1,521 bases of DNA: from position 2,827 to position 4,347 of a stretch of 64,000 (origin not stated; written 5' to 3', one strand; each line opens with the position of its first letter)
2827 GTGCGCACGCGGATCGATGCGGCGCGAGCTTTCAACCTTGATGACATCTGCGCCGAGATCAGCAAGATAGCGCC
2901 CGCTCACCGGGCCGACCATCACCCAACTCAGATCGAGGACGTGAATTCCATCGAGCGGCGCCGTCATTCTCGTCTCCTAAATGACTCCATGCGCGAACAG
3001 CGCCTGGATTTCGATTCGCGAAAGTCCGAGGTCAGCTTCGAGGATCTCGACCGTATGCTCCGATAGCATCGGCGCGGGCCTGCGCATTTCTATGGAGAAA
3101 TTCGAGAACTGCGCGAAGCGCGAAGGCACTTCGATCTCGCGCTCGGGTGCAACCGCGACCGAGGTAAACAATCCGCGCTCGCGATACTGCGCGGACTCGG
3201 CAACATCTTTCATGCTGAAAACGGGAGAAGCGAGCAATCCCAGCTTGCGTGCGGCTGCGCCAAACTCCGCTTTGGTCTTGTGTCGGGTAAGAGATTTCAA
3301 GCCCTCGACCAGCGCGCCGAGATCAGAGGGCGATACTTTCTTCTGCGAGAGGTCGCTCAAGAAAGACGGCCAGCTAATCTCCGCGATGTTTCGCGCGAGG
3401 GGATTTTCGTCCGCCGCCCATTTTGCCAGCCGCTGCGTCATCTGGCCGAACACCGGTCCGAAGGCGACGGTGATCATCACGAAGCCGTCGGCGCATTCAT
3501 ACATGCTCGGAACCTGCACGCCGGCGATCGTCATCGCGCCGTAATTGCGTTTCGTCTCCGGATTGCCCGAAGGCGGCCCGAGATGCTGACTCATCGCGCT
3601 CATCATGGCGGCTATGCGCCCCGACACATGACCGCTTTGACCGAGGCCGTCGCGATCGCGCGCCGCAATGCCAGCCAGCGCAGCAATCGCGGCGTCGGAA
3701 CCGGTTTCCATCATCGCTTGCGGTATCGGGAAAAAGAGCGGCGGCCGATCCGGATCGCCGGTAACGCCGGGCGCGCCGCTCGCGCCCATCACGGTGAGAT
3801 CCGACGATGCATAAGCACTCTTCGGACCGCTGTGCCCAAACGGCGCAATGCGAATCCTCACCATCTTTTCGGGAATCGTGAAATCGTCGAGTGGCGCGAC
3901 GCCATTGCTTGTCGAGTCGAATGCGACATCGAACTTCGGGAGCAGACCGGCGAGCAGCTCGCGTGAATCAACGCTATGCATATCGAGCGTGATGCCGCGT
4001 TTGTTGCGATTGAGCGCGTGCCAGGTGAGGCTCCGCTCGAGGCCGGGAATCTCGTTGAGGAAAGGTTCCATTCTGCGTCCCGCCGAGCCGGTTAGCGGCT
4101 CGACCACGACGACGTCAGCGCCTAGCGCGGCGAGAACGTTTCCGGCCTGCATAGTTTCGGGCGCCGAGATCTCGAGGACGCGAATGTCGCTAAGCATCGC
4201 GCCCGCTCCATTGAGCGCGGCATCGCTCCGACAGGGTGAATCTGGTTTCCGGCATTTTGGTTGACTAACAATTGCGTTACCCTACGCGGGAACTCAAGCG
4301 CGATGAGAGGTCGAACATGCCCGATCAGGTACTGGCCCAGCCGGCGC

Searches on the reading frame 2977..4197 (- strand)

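Call 49: search_protein_families(library=pfam, proteins=[window:2977-4197:-], max_evalue=0.00001)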
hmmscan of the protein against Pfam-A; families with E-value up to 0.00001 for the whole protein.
window:2977-4197:- (406 aa): 1 family
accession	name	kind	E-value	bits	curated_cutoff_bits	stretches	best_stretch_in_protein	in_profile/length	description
PF02515.22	CoA_transf_3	-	1.2e-48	166.5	23.3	1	2-382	1-366/366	CoA-transferase family III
